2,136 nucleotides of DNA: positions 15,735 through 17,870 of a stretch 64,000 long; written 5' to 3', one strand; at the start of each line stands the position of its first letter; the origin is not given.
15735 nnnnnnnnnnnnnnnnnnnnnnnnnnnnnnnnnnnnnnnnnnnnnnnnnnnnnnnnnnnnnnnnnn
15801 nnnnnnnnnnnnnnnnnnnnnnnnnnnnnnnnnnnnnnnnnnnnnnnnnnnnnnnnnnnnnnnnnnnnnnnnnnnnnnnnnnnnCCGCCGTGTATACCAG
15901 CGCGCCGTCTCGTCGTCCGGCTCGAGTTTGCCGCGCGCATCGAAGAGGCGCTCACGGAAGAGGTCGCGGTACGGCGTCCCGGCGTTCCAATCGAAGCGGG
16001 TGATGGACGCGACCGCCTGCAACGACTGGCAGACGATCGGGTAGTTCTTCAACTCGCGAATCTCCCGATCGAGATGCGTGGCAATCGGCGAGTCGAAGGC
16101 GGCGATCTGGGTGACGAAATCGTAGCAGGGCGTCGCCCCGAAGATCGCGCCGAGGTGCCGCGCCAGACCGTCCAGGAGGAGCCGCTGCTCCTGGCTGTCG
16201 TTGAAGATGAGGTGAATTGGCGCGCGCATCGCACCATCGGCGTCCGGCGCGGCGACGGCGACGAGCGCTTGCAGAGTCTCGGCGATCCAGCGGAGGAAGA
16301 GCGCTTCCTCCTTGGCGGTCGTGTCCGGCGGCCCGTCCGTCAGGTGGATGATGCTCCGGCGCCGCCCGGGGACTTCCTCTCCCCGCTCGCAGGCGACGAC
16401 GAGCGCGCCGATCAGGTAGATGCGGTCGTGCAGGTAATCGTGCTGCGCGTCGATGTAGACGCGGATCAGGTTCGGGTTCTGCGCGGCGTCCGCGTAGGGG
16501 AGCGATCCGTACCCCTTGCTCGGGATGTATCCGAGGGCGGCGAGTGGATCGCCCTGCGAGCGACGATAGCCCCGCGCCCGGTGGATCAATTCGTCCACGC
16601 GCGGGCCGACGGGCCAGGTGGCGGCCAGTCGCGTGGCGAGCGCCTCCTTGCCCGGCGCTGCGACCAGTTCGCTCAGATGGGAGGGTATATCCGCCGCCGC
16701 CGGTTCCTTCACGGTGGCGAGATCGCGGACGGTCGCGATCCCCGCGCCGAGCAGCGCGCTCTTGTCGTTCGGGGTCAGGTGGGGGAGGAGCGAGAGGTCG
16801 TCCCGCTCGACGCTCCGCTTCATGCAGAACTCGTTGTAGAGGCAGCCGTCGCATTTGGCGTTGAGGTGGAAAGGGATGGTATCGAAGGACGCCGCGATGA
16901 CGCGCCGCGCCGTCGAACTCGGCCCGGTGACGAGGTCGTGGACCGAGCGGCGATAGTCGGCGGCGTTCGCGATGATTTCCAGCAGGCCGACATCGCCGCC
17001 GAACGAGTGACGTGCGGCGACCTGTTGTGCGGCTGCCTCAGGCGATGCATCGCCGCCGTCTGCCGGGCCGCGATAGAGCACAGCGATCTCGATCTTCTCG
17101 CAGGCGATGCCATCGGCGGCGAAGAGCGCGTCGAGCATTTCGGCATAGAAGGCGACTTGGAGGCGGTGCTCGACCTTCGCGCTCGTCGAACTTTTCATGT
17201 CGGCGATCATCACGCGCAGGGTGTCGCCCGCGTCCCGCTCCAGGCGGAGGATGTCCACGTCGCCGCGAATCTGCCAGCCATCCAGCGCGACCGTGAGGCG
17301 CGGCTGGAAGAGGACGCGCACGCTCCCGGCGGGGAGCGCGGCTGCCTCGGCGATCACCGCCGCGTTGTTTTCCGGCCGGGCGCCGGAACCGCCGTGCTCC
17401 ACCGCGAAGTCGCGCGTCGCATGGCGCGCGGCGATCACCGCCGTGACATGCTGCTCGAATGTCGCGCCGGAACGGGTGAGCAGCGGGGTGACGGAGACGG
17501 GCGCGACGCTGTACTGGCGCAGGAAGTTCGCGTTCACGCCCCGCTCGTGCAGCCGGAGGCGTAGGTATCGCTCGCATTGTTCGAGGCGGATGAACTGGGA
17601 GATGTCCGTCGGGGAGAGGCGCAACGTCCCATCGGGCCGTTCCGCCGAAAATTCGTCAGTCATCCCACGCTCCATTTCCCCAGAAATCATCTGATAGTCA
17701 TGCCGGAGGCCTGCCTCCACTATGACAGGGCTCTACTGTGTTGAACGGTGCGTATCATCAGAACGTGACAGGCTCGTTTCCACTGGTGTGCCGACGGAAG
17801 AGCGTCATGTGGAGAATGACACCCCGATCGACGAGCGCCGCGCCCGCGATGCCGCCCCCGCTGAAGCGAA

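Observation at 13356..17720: Unusual domain fusion within the 1454-aa protein, including a possibly degenerate exonuclease segment and about 390 unassigned residues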

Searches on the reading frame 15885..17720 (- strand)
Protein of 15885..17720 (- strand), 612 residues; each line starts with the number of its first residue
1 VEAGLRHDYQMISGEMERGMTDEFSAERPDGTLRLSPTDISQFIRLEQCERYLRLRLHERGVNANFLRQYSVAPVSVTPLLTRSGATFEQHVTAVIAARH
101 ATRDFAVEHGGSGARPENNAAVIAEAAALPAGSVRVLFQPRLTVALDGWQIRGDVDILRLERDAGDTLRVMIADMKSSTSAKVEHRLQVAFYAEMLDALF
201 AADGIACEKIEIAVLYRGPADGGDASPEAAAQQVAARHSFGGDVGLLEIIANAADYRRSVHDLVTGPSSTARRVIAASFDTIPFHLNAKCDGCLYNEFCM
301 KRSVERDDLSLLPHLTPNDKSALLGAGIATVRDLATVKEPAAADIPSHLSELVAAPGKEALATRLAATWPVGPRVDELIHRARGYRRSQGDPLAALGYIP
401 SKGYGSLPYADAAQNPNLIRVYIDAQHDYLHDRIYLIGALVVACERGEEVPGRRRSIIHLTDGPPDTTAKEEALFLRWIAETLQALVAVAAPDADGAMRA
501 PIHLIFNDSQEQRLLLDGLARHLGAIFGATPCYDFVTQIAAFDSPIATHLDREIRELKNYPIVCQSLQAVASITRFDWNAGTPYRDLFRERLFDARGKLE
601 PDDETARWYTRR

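Call 38: predict_structure(alignment_id=A2)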
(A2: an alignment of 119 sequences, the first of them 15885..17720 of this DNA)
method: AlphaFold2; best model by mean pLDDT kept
length: 612 residues; sequences in the alignment: 119
mean_pLDDT: 84.5   pTM: 0.82
mean pLDDT of the five models: 84.5, 84.3, 83.2, 83.0, 82.6
residues with pLDDT >= 90: 334; 70-90: 167; 50-70: 72; < 50: 39
segments of 3 or more residues with pLDDT < 50: 1-7, 536-542, 561-566, 591-593, 603-612
pLDDT, mean of each block of 10 residues (from residue 1): 45 51 88 95 92 96 93 70 82 97 95 91 98 98 97 98 98 90 91 98 98 90 80 97 96 97 97 95 86 87 86 87 95 95 71 95 96 92 88 82 63 86 86 90 91 93 86 95 92 81 88 89 84 53 69 68 47 68 64 50 46 37
secondary structure, 60 per line:
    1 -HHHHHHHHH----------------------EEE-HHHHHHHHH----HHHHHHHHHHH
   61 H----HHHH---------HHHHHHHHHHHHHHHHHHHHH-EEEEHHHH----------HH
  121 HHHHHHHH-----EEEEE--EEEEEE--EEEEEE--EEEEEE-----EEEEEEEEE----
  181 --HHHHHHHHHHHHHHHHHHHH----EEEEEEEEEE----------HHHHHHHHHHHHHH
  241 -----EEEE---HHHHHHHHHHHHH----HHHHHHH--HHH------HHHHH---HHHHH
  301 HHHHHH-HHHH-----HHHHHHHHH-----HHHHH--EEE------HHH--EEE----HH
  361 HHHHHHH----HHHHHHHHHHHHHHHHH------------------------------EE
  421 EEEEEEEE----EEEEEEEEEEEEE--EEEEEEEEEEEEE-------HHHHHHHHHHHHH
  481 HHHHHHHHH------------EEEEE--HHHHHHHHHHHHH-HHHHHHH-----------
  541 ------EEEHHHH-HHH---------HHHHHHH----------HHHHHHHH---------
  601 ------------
elements in order: H2-10 E33-35 H37-45 H50-61 H66-69 H79-99 E101-104 H105-108 H119-128 E134-138 E141-146 E149-154 E157-162 E168-176 H183-202 E207-216 H227-240 E246-249 H253-265 H270-276 H288-292 H296-306 H308-311 H317-325 H331-335 E338-340 E352-354 H359-367 H372-388 E419-428 E433-445 E448-460 H468-489 E502-506 H509-521 H523-529 E547-549 H550-553 H567-573 H584-591

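Call 43: fold_search(model_id=the predicted structure, library=pdb)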
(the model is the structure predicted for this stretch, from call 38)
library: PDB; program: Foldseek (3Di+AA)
matches with E <= 10: 692; with E <= 0.001: 5
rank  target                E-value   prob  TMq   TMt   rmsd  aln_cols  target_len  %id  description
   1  7lw9_A                3.4e-05  1.00  0.19  0.39  12.7       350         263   11  Human Exonuclease 5 crystal structure in complex with ssDNA, Sm, and Na (released 2021-07-14)
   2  7lw7                  6.3e-05  1.00  0.21  0.40  12.9       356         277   13  Human Exonuclease 5 crystal structure (released 2021-07-14)
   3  7lw8_A                9.9e-05  1.00  0.21  0.43  11.6       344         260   12  Human Exonuclease 5 crystal structure in complex with a ssDNA (released 2021-07-14)
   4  7lwa_A                1.2e-04  1.00  0.20  0.42  11.1       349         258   12  Human Exonuclease 5 crystal structure (T88E) in complex with ssDNA and Mg (released 2021-07-14)
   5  4ic1_D                7.2e-04  0.99  0.17  0.42   9.9       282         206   11  Crystal structure of SSO0001 (released 2013-01-16)
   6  8d3l_J                1.4e-03  1.00  0.24  0.59   5.9       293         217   11  Type I-C Cas4-Cas1-Cas2 complex bound to a PAM/PAM prespacer (released 2022-11-02)
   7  6ppr_A                1.4e-03  0.99  0.22  0.17  11.5       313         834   11  Cryo-EM structure of AdnA(D934A)-AdnB(D1014A) in complex with AMPPNP and DNA (released 2019-11-20)
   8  9iac_A                3.3e-03  0.89  0.19  0.37  13.8       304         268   14  Structure of the Argonaute-associated Cas4 family protein 1 (ACE1) from Microcystis aeruginosa (MaACE1) (released 2025-04-23)
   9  1jl1                  4.1e-03  0.87  0.12  0.33   9.9       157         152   10  D10A E. coli ribonuclease HI (released 2002-02-27)
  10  9iab_A                5.5e-03  0.90  0.20  0.39  13.8       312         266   12  Structure of the Argonaute-associated Cas4 family protein 1 (ACE1) from Chroococcidiopsis thermalis (CtACE1) (released 2025-04-23)
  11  8j84_A                5.8e-03  0.47  0.09  0.11  11.7       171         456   12  Short ago complexed with TIR-APAZ (released 2024-03-13)
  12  6ppu_A                6.5e-03  0.94  0.21  0.22  10.0       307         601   15  Cryo-EM structure of AdnAB-AMPPNP-DNA complex (released 2019-11-20)
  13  7o24_C                7.3e-03  0.66  0.11  0.27  10.4       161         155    9  Structure of the foamy viral protease-reverse transcriptase in complex with dsDNA. (released 2021-06-30)
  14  9iac_B                8.6e-03  0.77  0.18  0.36  14.1       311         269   13  Structure of the Argonaute-associated Cas4 family protein 1 (ACE1) from Microcystis aeruginosa (MaACE1) (released 2025-04-23)
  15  9iab_B                1.0e-02  0.89  0.21  0.42  14.0       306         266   13  Structure of the Argonaute-associated Cas4 family protein 1 (ACE1) from Chroococcidiopsis thermalis (CtACE1) (released 2025-04-23)
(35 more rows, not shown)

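Call 94: fold_search(model_id=the predicted structure, library=viral)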
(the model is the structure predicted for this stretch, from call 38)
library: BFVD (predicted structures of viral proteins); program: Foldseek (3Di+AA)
matches with E <= 10: 845; with E <= 0.001: 47
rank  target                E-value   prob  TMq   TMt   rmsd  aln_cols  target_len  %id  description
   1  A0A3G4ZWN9            1.1e-08  1.00  0.40  0.31  11.4       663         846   12  Uncharacterized protein [Faunusvirus sp.]
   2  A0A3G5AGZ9            4.7e-08  1.00  0.37  0.30  17.9       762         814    9  Uncharacterized protein [Sylvanvirus sp.]
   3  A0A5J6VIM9            5.7e-07  1.00  0.31  0.38  10.7       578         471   10  RNase_H superfamily protein [Megaviridae environmental sample]
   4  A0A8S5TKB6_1          1.1e-06  0.94  0.13  0.11  24.7       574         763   12  Uncharacterized protein [Podoviridae sp. ctz6O13]
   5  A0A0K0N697            1.7e-06  1.00  0.25  0.37   9.9       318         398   14  PD-(D/E)XK endonuclease-like domain-containing protein [Tsukamurella phage TIN4]
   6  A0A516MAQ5            4.9e-06  1.00  0.25  0.51   9.2       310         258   11  (no name in the UniProt tables at hand)
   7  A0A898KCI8            1.3e-05  1.00  0.25  0.44   8.9       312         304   13  (no name in the UniProt tables at hand)
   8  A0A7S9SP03            1.6e-05  1.00  0.16  0.22  16.0       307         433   14  PD-(D/E)XK nuclease superfamily protein [Serratia phage Tsm2]
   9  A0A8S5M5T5            1.8e-05  1.00  0.26  0.42  10.2       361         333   11  PD-(D/E)XK nuclease superfamily protein [Podoviridae sp. ctaNW81]
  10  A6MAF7                2.2e-05  1.00  0.23  0.34  17.2       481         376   10  Gp092 [Lactococcus phage KSY1]
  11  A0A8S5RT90            2.7e-05  0.66  0.13  0.06  32.1       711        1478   11  Exonuclease V [Siphoviridae sp. gcode 4]
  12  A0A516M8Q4            4.4e-05  1.00  0.26  0.45   9.8       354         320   10  (no name in the UniProt tables at hand)
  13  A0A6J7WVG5            4.9e-05  1.00  0.17  0.30   8.6       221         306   17  PD-(D/E)XK nuclease superfamily [uncultured Caudovirales phage]
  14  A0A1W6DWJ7            4.9e-05  1.00  0.24  0.38  12.5       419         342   12  (no name in the UniProt tables at hand)
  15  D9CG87                5.2e-05  1.00  0.21  0.47  10.1       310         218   11  (no name in the UniProt tables at hand)
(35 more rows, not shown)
